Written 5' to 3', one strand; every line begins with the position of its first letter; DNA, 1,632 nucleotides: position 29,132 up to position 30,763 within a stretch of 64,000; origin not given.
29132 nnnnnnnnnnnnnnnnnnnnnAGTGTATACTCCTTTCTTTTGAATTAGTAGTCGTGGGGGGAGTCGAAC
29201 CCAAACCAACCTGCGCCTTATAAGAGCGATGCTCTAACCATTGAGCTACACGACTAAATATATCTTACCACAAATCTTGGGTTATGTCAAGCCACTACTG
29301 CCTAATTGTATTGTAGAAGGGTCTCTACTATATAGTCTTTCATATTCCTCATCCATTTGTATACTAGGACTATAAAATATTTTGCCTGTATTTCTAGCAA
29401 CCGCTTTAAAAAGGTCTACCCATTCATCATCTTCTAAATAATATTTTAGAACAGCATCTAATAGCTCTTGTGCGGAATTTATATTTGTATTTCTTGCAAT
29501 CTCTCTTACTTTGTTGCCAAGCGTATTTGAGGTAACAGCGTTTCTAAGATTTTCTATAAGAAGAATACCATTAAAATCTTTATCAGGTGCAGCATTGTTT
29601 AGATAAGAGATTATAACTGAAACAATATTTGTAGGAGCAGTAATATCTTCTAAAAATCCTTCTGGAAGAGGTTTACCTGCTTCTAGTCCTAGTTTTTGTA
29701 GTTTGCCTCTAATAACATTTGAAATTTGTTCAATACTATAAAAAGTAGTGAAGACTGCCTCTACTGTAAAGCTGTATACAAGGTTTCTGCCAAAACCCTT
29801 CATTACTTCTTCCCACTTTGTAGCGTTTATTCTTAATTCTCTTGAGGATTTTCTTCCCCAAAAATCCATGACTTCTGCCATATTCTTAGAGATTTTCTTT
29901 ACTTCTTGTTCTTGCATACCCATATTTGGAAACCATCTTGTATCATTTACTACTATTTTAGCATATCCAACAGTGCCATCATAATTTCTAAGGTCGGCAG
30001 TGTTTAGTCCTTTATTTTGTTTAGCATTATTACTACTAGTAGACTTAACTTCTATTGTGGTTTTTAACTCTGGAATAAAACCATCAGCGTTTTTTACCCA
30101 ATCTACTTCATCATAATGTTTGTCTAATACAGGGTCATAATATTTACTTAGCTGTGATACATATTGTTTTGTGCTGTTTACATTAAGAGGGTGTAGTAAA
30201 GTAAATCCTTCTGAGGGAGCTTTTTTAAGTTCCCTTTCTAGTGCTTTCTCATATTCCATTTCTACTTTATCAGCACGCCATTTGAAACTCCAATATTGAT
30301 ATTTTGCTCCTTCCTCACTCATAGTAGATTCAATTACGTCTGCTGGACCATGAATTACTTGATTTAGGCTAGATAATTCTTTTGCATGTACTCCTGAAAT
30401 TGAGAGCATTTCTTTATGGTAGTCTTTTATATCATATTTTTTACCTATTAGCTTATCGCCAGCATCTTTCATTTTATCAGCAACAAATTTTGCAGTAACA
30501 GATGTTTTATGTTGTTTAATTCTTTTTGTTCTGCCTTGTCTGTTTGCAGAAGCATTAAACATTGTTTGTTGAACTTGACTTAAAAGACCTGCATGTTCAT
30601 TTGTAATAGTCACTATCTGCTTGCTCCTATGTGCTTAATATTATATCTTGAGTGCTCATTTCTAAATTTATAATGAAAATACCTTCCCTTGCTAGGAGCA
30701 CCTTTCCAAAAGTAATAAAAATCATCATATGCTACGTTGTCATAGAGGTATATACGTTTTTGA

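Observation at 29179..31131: Markedly AT-rich 443-aa orphan gene beside a tRNA, followed by a KTSC-domain protein and a zinc ribbon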

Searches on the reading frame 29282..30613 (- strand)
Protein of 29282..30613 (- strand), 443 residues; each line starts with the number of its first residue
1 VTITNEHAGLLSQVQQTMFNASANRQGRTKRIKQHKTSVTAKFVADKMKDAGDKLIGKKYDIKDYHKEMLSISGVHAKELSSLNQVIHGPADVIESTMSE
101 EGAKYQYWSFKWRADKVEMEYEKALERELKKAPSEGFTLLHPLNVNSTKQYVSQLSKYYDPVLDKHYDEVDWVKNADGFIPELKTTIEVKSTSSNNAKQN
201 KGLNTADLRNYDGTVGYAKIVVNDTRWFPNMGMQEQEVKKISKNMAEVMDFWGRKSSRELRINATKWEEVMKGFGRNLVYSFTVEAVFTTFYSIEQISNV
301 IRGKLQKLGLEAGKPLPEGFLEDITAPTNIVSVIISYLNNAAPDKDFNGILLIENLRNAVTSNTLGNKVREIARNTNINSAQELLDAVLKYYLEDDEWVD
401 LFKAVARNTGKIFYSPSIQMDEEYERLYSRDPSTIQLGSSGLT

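Call 5: search_protein_families(library=pfam, proteins=[window:29282-30613:-], max_evalue=0.1)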
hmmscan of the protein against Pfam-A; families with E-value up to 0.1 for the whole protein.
window:29282-30613:- (443 aa): 0 families

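Call 6: search_protein_families(library=phrogs, proteins=[window:29282-30613:-], max_evalue=0.01)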
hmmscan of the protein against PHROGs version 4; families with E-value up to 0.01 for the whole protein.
window:29282-30613:- (443 aa): 0 families

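Call 8: search_dna_similar(query=window:29282-30613:-, collection=phages, mode=protein, max_rows=40, max_evalue=0.01)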
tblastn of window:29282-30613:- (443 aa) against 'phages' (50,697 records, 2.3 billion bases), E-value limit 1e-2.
No match.

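Call 11: find_homologous_proteins(query=window:29282-30613:-, max_evalue=0.001)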
Query window:29282-30613:- (443 aa): 5 proteins with E <= 0.001 among 5800 candidates.
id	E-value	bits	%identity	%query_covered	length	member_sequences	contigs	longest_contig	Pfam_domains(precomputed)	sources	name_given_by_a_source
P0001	2.4e-292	987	100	100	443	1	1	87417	-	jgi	jgi:hypothetical protein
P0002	2.7e-239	812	82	100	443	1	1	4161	-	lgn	-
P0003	1.1e-114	402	46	99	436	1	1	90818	-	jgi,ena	-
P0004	4.8e-113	397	46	93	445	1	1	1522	-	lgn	-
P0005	4.7e-102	360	44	97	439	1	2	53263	-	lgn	-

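Call 13: find_encoding_contigs(protein=P0003, flank=10000, max_places=3)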
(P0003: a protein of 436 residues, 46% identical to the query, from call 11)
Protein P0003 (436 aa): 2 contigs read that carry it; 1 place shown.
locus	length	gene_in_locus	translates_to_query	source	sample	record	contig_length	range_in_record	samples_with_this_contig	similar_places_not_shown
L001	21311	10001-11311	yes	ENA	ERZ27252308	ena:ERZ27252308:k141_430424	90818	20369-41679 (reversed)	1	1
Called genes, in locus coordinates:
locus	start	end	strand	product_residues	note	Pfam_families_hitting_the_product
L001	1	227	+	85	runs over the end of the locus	-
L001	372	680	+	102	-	-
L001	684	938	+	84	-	-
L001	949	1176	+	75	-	-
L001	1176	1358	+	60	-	PF00684:DnaJ_CXXCXGXG (weak)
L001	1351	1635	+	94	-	-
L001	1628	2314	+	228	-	-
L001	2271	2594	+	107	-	-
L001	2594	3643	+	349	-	PF01807:Zn_ribbon_DnaG, PF08275:DNAG_N, PF13155:Toprim_2 (weak)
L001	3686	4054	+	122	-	-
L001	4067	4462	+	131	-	-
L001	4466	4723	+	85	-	-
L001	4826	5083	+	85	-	-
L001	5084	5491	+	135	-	-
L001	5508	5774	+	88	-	-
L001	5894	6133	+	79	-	-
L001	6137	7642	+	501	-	PF14284:PcfJ (weak)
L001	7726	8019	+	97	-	-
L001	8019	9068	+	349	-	PF00145:DNA_methylase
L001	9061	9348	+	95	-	-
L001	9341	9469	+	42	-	-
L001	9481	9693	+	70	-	PF09723:Zn_ribbon_8, PF27353:MJ0401 (weak)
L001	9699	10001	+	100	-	PF13619:KTSC (weak)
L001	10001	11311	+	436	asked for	-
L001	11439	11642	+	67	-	-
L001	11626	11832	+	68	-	-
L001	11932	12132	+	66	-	-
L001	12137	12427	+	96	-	-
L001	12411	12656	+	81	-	-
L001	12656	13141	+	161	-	-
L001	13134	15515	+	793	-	PF01612:DNA_pol_A_exo1, PF00476:DNA_pol_A, PF14890:Intein_splicing, PF00476:DNA_pol_A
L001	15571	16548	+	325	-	-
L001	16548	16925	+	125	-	-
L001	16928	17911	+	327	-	-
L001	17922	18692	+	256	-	PF04098:Rad52_Rad22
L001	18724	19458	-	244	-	-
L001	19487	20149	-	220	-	-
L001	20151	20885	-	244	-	-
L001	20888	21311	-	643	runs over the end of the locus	PF14594:Sipho_Gp37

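Call 14: find_encoding_contigs(protein=P0005, flank=10000, max_places=3)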
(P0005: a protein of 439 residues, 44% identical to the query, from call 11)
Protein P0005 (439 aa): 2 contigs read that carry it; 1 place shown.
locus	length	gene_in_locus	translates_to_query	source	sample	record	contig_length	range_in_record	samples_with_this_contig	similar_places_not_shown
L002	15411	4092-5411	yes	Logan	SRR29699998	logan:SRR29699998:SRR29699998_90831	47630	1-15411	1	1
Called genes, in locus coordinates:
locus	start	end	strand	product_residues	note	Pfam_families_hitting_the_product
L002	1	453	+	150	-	?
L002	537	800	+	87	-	-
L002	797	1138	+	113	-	-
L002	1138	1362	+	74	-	-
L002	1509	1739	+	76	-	-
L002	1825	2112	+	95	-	-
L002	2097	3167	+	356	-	PF00145:DNA_methylase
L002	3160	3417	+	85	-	-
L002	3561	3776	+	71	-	PF09723:Zn_ribbon_8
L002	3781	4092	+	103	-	PF13619:KTSC (weak)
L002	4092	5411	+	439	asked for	-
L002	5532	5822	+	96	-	-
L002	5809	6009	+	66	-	-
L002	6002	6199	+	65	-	-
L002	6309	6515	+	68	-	-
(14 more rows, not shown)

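Call 15: find_encoding_contigs(protein=P0002, flank=10000, max_places=3)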
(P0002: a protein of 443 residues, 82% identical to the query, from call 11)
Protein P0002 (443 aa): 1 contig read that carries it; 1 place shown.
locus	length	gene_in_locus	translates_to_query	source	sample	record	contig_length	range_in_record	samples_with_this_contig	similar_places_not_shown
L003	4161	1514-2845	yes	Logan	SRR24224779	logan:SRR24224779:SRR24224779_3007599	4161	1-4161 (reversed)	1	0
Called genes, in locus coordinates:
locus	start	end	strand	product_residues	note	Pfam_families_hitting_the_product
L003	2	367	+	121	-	?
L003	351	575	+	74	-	-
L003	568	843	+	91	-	-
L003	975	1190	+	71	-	PF09723:Zn_ribbon_8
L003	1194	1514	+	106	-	PF13619:KTSC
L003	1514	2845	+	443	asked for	-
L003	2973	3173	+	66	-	-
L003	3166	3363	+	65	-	-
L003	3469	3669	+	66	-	-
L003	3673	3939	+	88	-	-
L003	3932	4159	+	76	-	?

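Call 20: search_protein_representatives(protein=window:29282-30613:-)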
Query: 443 residues. Proteins with E-value up to 0.001 (for the whole library): 7; up to 1e-10: 6; up to 1e-30: 5. The best 7 are listed.
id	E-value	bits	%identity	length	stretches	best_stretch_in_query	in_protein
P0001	7.5e-293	987.1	100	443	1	1-443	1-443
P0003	3.4e-115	402.0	48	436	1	15-440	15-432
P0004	1.5e-113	396.6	45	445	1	22-439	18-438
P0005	1.5e-102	360.3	45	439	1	16-443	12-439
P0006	4.0e-70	253.5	39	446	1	12-428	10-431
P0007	4.7e-19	85.3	35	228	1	215-428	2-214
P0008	1.4e-08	50.8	36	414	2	109-201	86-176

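Call 23: search_solved_structures(query=A1, max_evalue=10)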
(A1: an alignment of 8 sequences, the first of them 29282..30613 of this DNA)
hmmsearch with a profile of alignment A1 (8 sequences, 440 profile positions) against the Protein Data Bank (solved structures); distinct sequences matched with E-value up to 10: 1.
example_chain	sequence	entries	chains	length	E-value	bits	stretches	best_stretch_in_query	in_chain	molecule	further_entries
7b6d_E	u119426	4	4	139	0.0047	19.3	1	195-291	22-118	Probable trafficking protein particle complex subunit 2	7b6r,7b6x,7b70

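Call 29: predict_structure(alignment_id=A1)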
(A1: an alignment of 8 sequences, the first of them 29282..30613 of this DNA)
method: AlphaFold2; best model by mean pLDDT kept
length: 443 residues; sequences in the alignment: 8
mean_pLDDT: 52.9   pTM: 0.34
mean pLDDT of the five models: 52.9, 49.7, 49.0, 48.2, 46.8
residues with pLDDT >= 90: 4; 70-90: 96; 50-70: 125; < 50: 218
segments of 3 or more residues with pLDDT < 50: 1-4, 17-42, 72-88, 104-111, 133-229, 274-295, 413-430, 432-443
pLDDT, mean of each block of 10 residues (from residue 1): 43 50 36 34 54 57 56 46 47 53 46 55 62 46 32 36 31 25 27 29 34 36 37 62 67 68 72 44 31 51 63 62 67 75 78 86 84 81 85 87 70 43 45 42 26
secondary structure, 60 per line:
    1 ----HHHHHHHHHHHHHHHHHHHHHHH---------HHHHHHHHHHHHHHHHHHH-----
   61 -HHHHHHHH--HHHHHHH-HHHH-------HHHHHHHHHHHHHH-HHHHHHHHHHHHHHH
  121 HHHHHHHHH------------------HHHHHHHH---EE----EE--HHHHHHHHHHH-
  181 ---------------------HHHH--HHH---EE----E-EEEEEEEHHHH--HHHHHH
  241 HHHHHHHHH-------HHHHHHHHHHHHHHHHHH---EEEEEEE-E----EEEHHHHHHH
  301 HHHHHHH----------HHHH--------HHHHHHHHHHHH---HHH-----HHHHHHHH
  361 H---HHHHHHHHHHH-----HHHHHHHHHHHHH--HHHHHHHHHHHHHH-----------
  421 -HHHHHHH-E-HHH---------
elements in order: H5-27 H37-55 H62-69 H72-78 H80-83 H91-104 H106-129 H148-155 H169-179 H202-205 E222-228 H229-232 H235-249 H257-274 E278-284 E291-293 H294-307 H318-321 H330-341 H353-361 H365-375 H381-393 H396-409 H422-428

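Call 30: find_homologous_proteins(query=A1, max_evalue=0.01)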
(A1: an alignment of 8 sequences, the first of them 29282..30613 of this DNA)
Query A1 (8 sequences) (443 aa, profile of the alignment): 6 proteins with E <= 0.01 among 8000 candidates.
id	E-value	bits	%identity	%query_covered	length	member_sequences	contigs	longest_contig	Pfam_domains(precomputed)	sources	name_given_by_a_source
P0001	4.6e-206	703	100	100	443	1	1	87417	-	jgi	jgi:hypothetical protein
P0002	4.3e-205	700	82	100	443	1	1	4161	-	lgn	-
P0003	8.1e-198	676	46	99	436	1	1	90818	-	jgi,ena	-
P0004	1.8e-190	652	46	93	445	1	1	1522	-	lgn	-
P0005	1.9e-189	648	44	97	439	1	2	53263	-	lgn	-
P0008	1.2e-110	389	25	65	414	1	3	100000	-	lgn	-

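Call 31: find_encoding_contigs(protein=P0008, flank=10000, max_places=3)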
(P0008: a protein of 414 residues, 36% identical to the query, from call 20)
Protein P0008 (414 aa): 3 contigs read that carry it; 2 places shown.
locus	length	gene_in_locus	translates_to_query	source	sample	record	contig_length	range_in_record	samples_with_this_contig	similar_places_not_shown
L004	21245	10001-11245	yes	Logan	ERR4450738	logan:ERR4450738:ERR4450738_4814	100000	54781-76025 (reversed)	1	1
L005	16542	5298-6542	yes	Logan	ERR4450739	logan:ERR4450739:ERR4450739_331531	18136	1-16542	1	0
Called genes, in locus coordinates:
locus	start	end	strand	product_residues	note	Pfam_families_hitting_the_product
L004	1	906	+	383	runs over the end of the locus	PF01068:DNA_ligase_A_M, PF14743:DNA_ligase_OB_2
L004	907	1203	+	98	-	-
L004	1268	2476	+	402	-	PF05406:WGR (weak), PF00644:PARP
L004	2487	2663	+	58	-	-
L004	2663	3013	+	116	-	-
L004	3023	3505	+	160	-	-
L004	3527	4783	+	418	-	PF01139:RtcB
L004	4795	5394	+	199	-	PF00092:VWA (weak)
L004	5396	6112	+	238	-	PF00149:Metallophos, PF12850:Metallophos_2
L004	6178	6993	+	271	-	-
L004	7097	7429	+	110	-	-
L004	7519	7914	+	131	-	-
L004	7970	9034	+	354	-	PF00145:DNA_methylase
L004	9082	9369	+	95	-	-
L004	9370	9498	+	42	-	-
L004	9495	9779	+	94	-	PF13619:KTSC (weak)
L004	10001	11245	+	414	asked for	-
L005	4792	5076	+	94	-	PF13619:KTSC (weak)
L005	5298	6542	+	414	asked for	-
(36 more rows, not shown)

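Call 32: find_encoding_contigs(protein=P0004, flank=10000, max_places=2)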
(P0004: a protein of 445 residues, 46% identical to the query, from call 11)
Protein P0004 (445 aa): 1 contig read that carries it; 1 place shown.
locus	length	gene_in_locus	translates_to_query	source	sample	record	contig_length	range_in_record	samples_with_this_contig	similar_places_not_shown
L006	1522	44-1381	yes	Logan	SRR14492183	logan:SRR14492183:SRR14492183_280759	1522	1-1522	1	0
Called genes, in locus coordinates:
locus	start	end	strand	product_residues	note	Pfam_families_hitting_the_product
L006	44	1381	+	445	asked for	-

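Call 36: find_related_loci(query=A2, collection=viral_contigs, flank=8000)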
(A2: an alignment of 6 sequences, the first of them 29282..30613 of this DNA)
Query A2 (443 aa) in viral_contigs; peptide patterns used: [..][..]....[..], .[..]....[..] (x = any residue, [..] = any of these).
182 stretches matched a pattern, but none encodes a relative of the query by tblastn (E <= 1e-3).

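Call 37: find_related_loci(query=A2, collection=metagenome_contigs, flank=10000)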
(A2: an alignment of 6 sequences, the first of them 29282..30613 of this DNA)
Query A2 (443 aa) in metagenome_contigs; peptide patterns used: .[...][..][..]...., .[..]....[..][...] (x = any residue, [..] = any of these).
371 stretches matched a pattern; 1 encode a relative of the query (tblastn E <= 1e-3); 1 distinct loci.
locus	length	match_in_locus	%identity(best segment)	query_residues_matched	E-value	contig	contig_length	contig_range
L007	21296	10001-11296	46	1-440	2e-122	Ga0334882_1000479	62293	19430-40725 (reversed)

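Call 38: search_protein_families(library=pfam, alignment_id=A1, max_evalue=1)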
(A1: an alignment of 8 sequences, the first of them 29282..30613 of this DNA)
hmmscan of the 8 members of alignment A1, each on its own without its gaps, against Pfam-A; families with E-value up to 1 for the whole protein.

A. member 1, window:29282-30613:- (443 aa): 0 families

B. families by the number of members that match (of 8 scanned): 7 families
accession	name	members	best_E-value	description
PF20705.2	DUF6821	1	0.045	Family of unknown function (DUF6821)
PF00128.31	Alpha-amylase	1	0.078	Alpha amylase, catalytic domain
PF02697.20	VAPB_antitox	1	0.11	Putative antitoxin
PF19352.4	TetR_C_38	1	0.12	Tetracyclin repressor-like, C-terminal domain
PF15797.10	DUF4706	1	0.12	Domain of unknown function (DUF4706)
PF00698.26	Acyl_transf_1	1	0.13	Acyl transferase domain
PF15652.11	Tox-SHH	1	0.91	HNH/Endo VII superfamily toxin with a SHH signature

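Call 54: search_protein_families(library=phrogs, alignment_id=A1, max_evalue=1)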
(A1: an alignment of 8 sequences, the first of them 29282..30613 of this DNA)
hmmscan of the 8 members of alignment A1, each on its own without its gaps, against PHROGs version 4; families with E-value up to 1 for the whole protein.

A. member 1, window:29282-30613:- (443 aa): 4 families
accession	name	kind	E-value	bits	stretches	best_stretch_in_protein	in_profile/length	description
phrog_13221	-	unknown function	0.069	13.4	1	138-217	254-335/427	-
phrog_13967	-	unknown function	0.071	14.4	1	44-72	60-88/97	-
phrog_17945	-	unknown function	0.17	13.2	1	294-324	14-44/54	-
phrog_17669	-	unknown function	0.25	12.7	1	194-205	22-33/47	-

B. families by the number of members that match (of 8 scanned): 9 families
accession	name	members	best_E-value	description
phrog_17669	-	2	0.25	-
phrog_13221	-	1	0.069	-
phrog_13967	-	1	0.071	-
phrog_19734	-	1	0.16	-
phrog_17945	-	1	0.17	-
phrog_37662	-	1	0.26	-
phrog_21389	-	1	0.26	-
phrog_25910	-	1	0.36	-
phrog_38126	-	1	0.47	-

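Call 55: search_protein_families(library=padloc, alignment_id=A1, max_evalue=1)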
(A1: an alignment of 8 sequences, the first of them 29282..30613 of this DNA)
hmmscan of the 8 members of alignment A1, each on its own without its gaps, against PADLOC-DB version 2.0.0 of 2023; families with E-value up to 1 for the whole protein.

A. member 1, window:29282-30613:- (443 aa): 0 families

B. families by the number of members that match (of 8 scanned): 0 families

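Call 64: search_dna_similar(query=P0008, collection=phages, mode=protein, max_evalue=1, max_rows=15)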
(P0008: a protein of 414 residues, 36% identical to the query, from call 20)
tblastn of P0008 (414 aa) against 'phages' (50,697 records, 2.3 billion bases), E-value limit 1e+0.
Records with a match: 2; places in all: 2; records where one place covers at least 80% of the query: 0.
Best place of each record, by identity: <60% 2.
By first word of the organism name: Gordonia 2.
By host as written in the record: Gordonia terrae ATCC 3612 2.
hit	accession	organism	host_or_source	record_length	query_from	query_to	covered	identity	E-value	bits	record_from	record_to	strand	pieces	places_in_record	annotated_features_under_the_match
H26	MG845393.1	Gordonia phage Beenie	Gordonia terrae ATCC 3612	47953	303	369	16%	35.8%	6e-2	42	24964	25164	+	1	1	27: minor tail protein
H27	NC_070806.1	Gordonia phage Beenie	Gordonia terrae ATCC 3612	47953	303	369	16%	35.8%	6e-2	42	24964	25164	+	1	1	27: major tail protein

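Call 65: search_dna_similar(query=P0006, collection=phages, mode=protein, max_evalue=1, max_rows=15)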
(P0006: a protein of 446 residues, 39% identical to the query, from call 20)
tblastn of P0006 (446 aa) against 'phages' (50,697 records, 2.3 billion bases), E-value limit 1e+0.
No match.

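Call 88: fold_search(model_id=the predicted structure, library=viral)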
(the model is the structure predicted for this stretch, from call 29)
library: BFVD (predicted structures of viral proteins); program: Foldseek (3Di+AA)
matches with E <= 10: 87; with E <= 0.001: 0
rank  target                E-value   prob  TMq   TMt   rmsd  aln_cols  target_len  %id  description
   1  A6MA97                1.9e-01  0.06  0.10  0.07  32.2       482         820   11  Gp033 [Lactococcus phage KSY1]
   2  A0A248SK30            3.3e-01  0.08  0.11  0.15  25.9       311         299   12  (no name in the UniProt tables at hand)
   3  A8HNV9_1              7.2e-01  0.02  0.08  0.04  29.6       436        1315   14  (no name in the UniProt tables at hand)
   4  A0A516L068            7.6e-01  0.02  0.09  0.09  28.6       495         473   11  (no name in the UniProt tables at hand)
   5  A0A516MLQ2            8.4e-01  0.02  0.08  0.07  34.3       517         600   12  (no name in the UniProt tables at hand)
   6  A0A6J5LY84            9.3e-01  0.04  0.11  0.11  34.8       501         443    9  Uncharacterized protein [uncultured Caudovirales phage]
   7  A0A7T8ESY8            1.6e+00  0.03  0.10  0.13  35.7       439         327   10  (no name in the UniProt tables at hand)
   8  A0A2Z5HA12            1.7e+00  0.12  0.09  0.30  22.8       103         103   17  Uncharacterized protein [Pseudomonas phage phCDa]
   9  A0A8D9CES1            1.9e+00  0.06  0.07  0.21  13.5       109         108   17  Uncharacterized protein [uncultured marine phage]
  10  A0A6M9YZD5            1.9e+00  0.03  0.12  0.07  28.5       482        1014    8  (no name in the UniProt tables at hand)
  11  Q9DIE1                2.2e+00  0.04  0.12  0.18  20.6       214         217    8  DNA-directed DNA polymerase (Fragment) [Iridovirus IV31]
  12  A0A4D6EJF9            2.2e+00  0.02  0.08  0.14  23.3       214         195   11  Replicase (Fragment) [Potato virus X]
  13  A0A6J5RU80            2.2e+00  0.02  0.09  0.11  26.1       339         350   13  Uncharacterized protein [uncultured Caudovirales phage]
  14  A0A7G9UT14            2.2e+00  0.01  0.09  0.05  31.9       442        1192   10  NAD(+)--protein-arginine ADP-ribosyltransferase [Xanthomonas phage Xp12]
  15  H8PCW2                2.4e+00  0.03  0.08  0.10  19.1       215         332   16  Polymerase PB2 (Fragment) [Influenza A virus (A/swine/Indiana/A01076191/2010(H3N2))]
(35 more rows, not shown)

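Call 98: find_related_loci(query=A2, collection=genome_contigs, flank=8000)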
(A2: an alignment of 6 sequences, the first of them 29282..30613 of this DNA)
Query A2 (443 aa) in genome_contigs; peptide patterns used: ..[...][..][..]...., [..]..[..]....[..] (x = any residue, [..] = any of these).
14 stretches matched a pattern, but none encodes a relative of the query by tblastn (E <= 1e-3).

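Call 99: find_encoding_contigs(protein=P0006, flank=10000, max_places=2)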
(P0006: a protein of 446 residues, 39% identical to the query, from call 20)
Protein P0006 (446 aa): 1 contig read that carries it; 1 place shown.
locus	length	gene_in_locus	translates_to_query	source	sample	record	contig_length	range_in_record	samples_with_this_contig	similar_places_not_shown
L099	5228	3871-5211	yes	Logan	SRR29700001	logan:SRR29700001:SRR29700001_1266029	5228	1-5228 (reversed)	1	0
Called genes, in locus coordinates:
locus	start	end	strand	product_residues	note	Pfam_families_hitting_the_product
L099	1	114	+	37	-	?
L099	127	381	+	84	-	-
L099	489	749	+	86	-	-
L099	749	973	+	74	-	-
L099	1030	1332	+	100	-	-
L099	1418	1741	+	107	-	-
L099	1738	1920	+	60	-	-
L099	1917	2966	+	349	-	PF00145:DNA_methylase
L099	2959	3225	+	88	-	-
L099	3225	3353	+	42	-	-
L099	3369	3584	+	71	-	PF09723:Zn_ribbon_8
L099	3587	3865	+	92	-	PF13619:KTSC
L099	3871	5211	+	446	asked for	-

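Call 102: search_protein_families(library=ncbifam, proteins=[window:29282-30613:-, P0003, P0008], max_evalue=0.1)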
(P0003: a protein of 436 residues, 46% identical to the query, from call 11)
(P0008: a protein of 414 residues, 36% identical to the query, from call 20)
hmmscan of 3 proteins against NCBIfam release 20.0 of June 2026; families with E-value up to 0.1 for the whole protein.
window:29282-30613:- (443 aa): 0 families

P0003 (436 aa): 0 families

P0008 (414 aa): 1 family
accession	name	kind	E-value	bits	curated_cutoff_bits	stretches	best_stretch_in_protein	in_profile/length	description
NF011403.0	PRK14828.1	equivalog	0.047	13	348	0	69-101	200-232/258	isoprenyl transferase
